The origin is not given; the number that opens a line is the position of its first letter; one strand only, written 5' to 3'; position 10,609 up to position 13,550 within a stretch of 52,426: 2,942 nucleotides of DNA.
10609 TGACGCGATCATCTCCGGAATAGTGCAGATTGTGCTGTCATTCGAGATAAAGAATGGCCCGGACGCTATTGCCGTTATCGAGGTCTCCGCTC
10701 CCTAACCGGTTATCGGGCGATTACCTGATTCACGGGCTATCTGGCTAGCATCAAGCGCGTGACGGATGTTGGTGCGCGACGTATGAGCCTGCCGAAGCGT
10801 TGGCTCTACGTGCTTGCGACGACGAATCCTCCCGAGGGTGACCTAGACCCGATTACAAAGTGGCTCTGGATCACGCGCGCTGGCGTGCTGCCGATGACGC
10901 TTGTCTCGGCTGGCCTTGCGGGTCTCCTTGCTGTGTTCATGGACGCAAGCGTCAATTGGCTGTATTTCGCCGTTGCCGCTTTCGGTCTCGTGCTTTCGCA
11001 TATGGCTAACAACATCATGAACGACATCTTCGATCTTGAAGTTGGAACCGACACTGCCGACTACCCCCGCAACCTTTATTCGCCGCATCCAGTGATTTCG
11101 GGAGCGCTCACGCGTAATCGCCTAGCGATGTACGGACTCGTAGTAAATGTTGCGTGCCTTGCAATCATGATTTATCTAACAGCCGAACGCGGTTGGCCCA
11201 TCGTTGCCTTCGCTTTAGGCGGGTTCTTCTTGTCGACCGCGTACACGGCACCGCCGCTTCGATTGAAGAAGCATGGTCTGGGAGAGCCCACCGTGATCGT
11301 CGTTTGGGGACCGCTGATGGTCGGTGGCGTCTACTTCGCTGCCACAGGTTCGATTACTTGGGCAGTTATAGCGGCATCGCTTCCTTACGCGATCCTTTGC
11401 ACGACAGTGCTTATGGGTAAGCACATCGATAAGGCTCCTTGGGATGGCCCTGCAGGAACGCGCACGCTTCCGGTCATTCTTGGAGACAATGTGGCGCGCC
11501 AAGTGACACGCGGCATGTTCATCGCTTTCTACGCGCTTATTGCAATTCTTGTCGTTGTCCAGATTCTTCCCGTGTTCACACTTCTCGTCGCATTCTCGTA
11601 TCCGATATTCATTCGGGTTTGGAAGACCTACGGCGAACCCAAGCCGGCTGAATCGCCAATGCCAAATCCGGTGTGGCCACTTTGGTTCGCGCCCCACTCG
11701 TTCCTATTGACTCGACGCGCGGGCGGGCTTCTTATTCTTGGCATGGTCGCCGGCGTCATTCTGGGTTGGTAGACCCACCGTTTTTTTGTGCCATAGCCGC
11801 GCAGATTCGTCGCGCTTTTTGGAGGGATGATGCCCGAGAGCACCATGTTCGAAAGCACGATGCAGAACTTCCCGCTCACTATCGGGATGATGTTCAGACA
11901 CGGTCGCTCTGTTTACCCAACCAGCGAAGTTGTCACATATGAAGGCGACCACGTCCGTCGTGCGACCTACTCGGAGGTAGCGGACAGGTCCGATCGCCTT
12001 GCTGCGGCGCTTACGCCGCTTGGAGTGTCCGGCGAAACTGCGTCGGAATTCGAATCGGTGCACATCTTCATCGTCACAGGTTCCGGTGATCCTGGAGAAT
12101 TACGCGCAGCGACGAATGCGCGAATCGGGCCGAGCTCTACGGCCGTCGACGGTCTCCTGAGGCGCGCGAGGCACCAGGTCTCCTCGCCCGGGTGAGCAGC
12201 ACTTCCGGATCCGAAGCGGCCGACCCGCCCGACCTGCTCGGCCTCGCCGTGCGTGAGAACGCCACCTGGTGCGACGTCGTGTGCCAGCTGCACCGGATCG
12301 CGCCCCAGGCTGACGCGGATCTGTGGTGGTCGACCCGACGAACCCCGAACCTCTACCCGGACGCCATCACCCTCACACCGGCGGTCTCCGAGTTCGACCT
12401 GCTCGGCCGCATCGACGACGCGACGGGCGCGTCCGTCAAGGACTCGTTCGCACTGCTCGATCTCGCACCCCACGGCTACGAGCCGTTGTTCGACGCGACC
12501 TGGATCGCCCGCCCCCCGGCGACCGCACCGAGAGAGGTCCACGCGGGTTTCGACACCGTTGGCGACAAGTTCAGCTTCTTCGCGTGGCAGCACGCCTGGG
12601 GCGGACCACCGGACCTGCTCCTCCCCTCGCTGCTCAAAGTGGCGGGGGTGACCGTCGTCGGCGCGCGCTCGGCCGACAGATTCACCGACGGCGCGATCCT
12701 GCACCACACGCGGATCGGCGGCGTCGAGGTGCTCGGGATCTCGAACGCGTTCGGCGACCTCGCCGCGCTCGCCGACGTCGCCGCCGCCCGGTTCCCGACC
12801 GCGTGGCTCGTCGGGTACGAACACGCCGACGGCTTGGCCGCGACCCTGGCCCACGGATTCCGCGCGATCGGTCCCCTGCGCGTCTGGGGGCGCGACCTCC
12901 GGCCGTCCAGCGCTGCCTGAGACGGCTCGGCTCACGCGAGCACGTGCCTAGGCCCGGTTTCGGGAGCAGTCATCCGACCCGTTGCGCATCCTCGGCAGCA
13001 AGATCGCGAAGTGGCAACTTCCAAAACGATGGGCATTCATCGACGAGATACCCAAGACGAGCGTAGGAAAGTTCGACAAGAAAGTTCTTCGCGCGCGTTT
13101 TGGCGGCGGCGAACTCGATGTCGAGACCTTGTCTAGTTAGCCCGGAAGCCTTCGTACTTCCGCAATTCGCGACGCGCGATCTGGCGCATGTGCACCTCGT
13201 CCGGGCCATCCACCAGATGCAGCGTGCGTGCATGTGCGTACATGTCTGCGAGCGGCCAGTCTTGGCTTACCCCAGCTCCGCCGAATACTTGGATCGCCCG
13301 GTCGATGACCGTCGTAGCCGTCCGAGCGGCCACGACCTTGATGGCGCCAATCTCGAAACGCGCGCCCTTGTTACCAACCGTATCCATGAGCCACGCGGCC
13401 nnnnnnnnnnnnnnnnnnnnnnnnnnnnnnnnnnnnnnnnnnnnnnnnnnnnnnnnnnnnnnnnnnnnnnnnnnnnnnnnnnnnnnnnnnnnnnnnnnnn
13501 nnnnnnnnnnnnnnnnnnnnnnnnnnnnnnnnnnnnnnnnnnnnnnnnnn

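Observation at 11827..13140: Fatty-acid-CoA ligase gene gutted and its core replaced by compositionally foreign DNA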

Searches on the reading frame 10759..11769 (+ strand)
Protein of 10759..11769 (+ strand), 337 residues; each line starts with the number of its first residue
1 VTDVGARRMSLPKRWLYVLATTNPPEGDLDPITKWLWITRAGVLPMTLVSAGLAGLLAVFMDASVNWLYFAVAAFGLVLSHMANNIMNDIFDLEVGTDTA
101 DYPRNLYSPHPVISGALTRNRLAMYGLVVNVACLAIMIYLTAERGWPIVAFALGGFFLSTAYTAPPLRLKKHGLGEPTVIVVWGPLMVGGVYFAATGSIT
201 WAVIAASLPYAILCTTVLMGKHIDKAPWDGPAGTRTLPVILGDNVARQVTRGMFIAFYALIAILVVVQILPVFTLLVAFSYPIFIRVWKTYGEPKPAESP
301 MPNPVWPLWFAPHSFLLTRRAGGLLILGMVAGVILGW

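Call 6: search_protein_families(library=pfam, proteins=[window:10759-11769:+], max_evalue=1)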
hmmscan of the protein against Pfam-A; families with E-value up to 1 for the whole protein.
window:10759-11769:+ (337 aa): 3 families
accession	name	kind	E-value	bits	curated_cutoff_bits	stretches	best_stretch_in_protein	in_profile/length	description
PF01040.23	UbiA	-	1e-24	87.6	34.2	1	51-289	4-231/250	UbiA prenyltransferase family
PF15706.10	TMEM132_C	-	0.27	11.4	27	1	115-140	26-50/87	TMEM132 C-terminal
PF19870.4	DUF6343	-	0.34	11.7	27.2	1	181-227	21-69/82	Family of unknown function (DUF6343)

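Call 20: find_related_loci(query=window:10759-11769:+, collection=metagenome_contigs, flank=5000)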
Query window:10759-11769:+ (337 aa) in metagenome_contigs; peptide patterns used: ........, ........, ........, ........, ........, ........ (x = any residue, [..] = any of these).
600 stretches matched a pattern (row limit reached: there are more); 575 encode a relative of the query (tblastn E <= 1e-3); the best 80 are kept; 80 distinct loci.
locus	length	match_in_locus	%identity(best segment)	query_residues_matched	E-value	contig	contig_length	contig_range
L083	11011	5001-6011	82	1-337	0e+0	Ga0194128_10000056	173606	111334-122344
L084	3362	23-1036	79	1-337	0e+0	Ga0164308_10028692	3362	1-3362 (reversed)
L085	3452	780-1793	79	1-337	0e+0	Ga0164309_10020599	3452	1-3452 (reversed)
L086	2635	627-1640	79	1-337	0e+0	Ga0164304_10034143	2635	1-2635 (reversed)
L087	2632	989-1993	79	2-336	0e+0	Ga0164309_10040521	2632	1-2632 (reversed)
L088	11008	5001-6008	78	1-337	9e-178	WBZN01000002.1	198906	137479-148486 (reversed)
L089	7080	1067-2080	78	1-337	1e-174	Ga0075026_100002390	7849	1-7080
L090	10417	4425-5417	76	7-337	1e-169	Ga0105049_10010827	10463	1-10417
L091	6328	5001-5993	76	7-337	7e-169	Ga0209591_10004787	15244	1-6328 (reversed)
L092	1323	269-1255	78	7-335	0e+0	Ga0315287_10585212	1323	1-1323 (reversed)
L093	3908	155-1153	71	5-337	1e-165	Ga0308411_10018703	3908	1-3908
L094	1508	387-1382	72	6-337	9e-174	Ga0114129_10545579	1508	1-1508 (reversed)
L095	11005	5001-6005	70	2-336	8e-159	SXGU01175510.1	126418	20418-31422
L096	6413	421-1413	71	5-335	2e-157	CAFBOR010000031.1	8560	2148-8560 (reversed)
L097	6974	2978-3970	71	5-335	5e-157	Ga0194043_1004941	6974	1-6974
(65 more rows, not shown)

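Call 41: find_encoding_contigs(protein=window:10759-11769:+, flank=4000, max_places=10)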
Protein window:10759-11769:+ (337 aa): 2 contigs read that carry it; 2 places shown.
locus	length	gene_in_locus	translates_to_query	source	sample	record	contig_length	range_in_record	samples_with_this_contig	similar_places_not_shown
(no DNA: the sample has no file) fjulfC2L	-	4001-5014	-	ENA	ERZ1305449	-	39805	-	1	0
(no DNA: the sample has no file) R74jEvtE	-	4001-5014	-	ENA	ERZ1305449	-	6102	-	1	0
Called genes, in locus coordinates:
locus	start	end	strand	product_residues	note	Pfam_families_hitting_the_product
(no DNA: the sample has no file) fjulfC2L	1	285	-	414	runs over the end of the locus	PF00067:p450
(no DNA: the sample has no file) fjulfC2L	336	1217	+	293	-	PF00296:Bac_luciferase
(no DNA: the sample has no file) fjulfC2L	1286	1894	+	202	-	-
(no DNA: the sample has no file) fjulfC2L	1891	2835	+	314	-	-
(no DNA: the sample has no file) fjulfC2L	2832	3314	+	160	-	PF06271:RDD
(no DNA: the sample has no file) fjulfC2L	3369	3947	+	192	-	PF03729:DUF308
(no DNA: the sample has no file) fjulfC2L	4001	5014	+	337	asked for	PF01040:UbiA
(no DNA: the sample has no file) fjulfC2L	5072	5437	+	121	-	-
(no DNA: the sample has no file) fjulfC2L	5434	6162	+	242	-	-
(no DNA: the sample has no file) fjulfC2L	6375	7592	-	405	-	PF02771:Acyl-CoA_dh_N, PF02770:Acyl-CoA_dh_M, PF00441:Acyl-CoA_dh_1, PF08028:Acyl-CoA_dh_2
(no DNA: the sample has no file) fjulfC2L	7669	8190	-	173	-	PF00903:Glyoxalase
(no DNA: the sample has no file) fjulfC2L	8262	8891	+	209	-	PF07947:YhhN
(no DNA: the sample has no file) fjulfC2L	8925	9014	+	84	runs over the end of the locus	-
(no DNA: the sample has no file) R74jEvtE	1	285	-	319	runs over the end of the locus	?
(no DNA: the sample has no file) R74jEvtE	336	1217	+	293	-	PF00296:Bac_luciferase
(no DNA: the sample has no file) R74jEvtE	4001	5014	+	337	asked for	PF01040:UbiA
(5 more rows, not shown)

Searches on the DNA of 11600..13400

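Call 60: search_rna_families(source=window, start=11600, end=13400, threshold=evalue, max_evalue=1)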
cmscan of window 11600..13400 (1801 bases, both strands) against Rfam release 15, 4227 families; matches with E-value up to 1: 0.
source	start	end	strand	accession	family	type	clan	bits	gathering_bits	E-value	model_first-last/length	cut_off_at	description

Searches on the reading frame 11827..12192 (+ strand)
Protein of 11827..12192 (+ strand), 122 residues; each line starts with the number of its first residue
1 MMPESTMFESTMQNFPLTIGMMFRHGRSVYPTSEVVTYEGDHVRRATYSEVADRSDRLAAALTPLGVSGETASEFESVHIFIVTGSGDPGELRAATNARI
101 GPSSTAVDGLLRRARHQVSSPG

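Call 6: search_protein_families(library=pfam, proteins=[window:11827-12192:+], max_evalue=1)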
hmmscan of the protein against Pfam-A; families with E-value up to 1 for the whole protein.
window:11827-12192:+ (122 aa): 1 family
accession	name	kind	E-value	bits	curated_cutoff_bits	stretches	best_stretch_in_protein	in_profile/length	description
PF00501.34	AMP-binding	-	0.00025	20.4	29.9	1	29-68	7-44/384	AMP-binding enzyme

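Call 8: search_protein_families(library=ncbifam, proteins=[window:11827-12192:+], max_evalue=1)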
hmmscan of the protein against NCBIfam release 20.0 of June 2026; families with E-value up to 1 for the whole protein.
window:11827-12192:+ (122 aa): 7 families
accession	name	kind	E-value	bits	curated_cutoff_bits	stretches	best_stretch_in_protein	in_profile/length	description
NF004143.0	PRK05620.1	equivalog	8.1e-08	31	852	1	9-63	2-56/576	long-chain fatty-acid--CoA ligase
NF004837.0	PRK06187.1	subfamily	3.7e-07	28.8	476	1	11-70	2-58/531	long-chain-fatty-acid--CoA ligase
NF005426.0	PRK07008.1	equivalog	5.5e-06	25.3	822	1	7-68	4-66/545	3-(methylthio)propionyl-CoA ligase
NF004674.0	PRK06018.1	subfamily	4.9e-05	22.2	766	1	11-68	4-62/544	long-chain-fatty-acid--CoA ligase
NF005863.0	PRK07798.1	subfamily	0.0038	15.8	543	1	17-68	4-52/540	acyl-CoA synthetase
NF006020.0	PRK08162.1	subfamily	0.0072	14.7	677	1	15-69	17-68/545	acyl-CoA synthetase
NF009233.0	PRK12583.1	subfamily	0.0084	14.5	832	1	18-68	19-68/558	fatty acid CoA ligase family protein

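Call 57: search_protein_families(library=padloc, proteins=[window:11827-12192:+], max_evalue=1)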
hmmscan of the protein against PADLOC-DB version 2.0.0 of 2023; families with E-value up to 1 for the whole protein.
window:11827-12192:+ (122 aa): 0 families

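Call 58: search_protein_families(library=phrogs, proteins=[window:11827-12192:+], max_evalue=1)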
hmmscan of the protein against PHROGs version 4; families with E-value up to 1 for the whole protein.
window:11827-12192:+ (122 aa): 1 family
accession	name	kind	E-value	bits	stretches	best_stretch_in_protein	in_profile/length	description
phrog_36676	-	unknown function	0.00025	20.5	1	9-63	2-57/585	-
